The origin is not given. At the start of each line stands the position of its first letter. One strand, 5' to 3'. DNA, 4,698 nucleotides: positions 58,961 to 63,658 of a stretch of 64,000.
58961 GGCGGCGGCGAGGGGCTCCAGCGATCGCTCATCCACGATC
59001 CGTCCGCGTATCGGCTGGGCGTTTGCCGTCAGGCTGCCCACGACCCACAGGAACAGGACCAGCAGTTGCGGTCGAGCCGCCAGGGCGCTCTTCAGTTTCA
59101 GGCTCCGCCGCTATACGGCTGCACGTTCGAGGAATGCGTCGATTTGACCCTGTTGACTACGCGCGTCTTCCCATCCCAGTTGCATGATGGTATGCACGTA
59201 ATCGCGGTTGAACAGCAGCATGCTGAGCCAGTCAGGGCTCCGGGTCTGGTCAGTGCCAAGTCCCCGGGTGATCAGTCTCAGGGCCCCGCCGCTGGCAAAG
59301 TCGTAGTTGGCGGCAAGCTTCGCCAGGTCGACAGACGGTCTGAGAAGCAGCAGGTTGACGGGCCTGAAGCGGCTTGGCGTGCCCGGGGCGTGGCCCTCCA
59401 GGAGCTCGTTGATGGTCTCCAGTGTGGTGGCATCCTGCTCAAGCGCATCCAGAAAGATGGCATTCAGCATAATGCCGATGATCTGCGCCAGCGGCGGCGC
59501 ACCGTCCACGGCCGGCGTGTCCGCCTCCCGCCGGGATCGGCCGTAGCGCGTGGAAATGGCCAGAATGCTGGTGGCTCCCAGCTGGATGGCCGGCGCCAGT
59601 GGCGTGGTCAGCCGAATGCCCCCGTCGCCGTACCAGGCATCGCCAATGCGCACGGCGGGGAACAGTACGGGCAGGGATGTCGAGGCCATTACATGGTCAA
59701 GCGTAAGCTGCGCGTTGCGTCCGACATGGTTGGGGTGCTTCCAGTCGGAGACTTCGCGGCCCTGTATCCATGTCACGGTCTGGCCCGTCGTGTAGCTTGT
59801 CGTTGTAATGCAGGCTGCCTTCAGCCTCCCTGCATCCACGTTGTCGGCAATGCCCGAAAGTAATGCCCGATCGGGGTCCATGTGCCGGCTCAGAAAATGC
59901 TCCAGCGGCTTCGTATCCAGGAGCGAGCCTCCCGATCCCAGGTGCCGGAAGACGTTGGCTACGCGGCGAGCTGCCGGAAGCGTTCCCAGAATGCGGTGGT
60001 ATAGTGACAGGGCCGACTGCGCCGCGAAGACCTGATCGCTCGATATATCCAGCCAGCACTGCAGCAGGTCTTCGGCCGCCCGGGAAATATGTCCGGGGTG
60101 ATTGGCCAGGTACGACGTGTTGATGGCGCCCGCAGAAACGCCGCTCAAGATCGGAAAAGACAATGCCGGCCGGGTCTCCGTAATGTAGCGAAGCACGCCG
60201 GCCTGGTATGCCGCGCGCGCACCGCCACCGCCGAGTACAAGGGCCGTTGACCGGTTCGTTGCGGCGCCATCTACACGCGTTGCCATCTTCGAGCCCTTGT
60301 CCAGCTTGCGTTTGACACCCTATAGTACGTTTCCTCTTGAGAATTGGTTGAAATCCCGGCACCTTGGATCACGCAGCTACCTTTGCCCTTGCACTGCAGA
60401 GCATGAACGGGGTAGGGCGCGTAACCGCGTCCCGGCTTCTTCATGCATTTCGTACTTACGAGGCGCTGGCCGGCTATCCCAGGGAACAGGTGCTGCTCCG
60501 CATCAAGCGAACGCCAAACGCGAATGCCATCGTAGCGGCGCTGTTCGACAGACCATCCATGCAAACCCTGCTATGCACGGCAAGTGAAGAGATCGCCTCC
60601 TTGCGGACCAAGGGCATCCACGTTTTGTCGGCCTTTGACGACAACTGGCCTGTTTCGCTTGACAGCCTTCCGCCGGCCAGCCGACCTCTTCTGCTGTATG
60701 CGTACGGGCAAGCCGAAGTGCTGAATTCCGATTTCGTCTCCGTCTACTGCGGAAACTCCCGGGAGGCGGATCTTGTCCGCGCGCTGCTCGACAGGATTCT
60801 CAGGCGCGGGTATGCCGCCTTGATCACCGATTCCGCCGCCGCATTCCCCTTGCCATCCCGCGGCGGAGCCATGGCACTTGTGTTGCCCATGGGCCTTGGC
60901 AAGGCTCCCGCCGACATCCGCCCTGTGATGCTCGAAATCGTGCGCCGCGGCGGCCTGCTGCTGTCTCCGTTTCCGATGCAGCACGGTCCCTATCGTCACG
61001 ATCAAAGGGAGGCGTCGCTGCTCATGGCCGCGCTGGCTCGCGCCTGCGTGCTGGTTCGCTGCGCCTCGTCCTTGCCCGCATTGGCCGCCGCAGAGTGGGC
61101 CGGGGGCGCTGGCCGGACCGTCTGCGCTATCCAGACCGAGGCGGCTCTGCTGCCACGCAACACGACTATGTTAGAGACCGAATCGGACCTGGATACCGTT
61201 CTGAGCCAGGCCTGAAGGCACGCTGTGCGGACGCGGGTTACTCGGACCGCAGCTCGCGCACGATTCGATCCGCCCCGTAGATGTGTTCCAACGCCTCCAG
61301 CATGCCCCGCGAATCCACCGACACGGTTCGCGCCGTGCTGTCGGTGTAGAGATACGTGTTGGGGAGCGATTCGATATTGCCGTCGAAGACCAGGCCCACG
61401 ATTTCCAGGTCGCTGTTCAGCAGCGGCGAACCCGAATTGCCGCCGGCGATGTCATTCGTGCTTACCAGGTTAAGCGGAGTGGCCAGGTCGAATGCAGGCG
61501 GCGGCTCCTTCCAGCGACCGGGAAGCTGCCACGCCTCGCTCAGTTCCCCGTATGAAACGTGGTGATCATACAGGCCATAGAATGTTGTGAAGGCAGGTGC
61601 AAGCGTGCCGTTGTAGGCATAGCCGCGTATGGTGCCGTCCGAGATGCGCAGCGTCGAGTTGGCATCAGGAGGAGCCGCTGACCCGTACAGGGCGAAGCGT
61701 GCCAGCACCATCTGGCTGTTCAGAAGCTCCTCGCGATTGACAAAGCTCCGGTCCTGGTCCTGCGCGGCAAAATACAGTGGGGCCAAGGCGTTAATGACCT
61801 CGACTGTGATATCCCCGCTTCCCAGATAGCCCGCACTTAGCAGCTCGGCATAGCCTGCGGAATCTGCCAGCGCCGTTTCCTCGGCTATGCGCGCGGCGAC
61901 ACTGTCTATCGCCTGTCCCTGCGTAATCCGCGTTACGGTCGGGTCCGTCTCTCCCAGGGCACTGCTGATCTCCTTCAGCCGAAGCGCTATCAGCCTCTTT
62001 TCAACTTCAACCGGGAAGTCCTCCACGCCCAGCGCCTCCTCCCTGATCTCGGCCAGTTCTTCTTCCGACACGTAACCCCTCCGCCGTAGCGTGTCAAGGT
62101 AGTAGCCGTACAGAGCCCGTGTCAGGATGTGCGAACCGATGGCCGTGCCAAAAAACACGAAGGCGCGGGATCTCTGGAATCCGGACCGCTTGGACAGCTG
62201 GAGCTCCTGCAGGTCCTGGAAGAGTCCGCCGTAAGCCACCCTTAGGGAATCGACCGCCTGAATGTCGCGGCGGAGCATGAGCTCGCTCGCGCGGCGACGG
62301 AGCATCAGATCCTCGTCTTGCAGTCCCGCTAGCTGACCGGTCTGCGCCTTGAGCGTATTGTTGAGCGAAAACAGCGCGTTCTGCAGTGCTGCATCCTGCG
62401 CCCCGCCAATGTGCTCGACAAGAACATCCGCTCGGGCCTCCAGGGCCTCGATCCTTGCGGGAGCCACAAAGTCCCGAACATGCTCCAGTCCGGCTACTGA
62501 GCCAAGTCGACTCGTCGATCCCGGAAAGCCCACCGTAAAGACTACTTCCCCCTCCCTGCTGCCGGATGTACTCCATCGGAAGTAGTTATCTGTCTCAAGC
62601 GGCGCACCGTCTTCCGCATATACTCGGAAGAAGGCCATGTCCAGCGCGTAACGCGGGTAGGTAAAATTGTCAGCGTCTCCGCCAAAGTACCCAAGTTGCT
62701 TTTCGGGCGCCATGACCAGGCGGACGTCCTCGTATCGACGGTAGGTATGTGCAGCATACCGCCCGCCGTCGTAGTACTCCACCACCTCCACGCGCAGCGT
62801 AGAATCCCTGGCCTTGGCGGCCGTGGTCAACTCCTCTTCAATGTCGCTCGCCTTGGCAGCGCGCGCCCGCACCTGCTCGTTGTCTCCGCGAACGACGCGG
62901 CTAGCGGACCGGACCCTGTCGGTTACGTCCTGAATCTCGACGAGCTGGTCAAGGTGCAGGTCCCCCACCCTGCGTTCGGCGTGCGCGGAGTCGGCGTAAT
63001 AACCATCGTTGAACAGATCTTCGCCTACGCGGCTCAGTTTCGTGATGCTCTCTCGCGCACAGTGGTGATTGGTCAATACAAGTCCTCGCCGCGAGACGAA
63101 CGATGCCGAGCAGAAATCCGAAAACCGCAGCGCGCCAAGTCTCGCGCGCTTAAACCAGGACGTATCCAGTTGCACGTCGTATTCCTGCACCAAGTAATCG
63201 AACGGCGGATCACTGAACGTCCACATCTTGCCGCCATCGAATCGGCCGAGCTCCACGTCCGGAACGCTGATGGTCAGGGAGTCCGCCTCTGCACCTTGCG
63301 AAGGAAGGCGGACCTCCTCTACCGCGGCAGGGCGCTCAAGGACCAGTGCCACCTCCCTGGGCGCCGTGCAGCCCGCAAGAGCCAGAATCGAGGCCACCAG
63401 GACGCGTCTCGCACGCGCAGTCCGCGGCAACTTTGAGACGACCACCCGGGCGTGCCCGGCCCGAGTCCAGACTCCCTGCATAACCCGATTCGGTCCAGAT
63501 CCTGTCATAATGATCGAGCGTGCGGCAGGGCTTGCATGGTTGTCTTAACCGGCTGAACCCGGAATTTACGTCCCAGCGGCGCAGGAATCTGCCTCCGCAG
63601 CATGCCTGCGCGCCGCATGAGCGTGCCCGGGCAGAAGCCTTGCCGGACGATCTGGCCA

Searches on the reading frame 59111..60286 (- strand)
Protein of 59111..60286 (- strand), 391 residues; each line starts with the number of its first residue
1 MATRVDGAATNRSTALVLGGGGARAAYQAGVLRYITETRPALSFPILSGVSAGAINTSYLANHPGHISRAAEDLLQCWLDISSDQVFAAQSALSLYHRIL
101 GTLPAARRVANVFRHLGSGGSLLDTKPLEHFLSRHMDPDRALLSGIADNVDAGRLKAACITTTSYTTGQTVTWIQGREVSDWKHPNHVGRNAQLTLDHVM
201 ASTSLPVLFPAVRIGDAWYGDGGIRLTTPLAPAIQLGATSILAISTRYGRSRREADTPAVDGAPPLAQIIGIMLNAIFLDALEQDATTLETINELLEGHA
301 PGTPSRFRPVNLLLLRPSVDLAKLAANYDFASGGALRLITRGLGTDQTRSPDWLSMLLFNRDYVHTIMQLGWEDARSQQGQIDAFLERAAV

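Call 94: search_protein_families(library=pfam, proteins=[window:59111-60286:-], max_evalue=0.0001)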
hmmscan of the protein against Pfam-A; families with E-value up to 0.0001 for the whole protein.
window:59111-60286:- (391 aa): 1 family
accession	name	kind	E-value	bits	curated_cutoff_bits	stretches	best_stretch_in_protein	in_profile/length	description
PF01734.28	Patatin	-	1.5e-25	91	27.7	1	16-234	1-191/191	Patatin-like phospholipase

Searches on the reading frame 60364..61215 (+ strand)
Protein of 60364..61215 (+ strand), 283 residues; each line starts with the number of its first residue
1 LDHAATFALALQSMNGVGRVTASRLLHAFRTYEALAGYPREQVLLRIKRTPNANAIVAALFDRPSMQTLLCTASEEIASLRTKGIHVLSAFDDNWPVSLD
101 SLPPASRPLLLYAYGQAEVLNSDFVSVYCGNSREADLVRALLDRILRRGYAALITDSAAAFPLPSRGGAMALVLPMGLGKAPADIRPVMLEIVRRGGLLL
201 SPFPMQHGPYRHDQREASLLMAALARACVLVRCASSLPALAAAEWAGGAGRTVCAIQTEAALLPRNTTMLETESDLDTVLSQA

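Call 94: search_protein_families(library=pfam, proteins=[window:60364-61215:+], max_evalue=0.0001)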
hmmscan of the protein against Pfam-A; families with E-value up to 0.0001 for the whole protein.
window:60364-61215:+ (283 aa): 1 family
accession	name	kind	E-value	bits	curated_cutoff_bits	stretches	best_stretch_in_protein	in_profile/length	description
PF02481.21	DNA_processg_A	-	3.7e-11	43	29.6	1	81-259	3-190/212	DNA recombination-mediator protein A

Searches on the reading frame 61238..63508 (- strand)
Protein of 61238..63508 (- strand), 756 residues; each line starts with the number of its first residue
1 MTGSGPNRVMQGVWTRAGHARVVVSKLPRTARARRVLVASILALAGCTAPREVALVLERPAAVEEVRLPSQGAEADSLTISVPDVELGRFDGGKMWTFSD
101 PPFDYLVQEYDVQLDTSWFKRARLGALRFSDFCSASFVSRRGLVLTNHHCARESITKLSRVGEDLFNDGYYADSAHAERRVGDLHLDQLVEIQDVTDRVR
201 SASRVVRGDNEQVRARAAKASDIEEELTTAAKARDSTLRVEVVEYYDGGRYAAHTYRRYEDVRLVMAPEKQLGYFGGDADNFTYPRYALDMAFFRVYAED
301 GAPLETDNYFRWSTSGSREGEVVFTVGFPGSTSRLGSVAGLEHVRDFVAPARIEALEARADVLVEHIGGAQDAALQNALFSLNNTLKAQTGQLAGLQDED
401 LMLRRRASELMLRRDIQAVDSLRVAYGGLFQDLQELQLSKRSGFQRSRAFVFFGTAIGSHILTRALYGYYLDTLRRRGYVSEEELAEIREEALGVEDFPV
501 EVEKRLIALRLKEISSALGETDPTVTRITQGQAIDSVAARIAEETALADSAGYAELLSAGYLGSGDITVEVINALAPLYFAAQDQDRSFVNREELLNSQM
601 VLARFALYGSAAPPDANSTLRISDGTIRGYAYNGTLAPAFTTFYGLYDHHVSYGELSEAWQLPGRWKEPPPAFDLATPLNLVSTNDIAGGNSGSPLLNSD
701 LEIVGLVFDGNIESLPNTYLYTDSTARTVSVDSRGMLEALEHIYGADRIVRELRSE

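Call 94: search_protein_families(library=pfam, proteins=[window:61238-63508:-], max_evalue=0.0001)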
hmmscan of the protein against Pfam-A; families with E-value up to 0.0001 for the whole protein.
window:61238-63508:- (756 aa): 3 families
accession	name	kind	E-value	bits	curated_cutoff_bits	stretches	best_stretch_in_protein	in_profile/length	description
PF10459.15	Peptidase_S46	-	1.1e-170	570.1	22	1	91-754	2-697/698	Peptidase S46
PF13365.12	Trypsin_2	-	1.6e-09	39.1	27.6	0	133-338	1-103/144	Trypsin-like peptidase domain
PF00089.32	Trypsin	-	2e-07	31.5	20.6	0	128-163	19-56/220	Trypsin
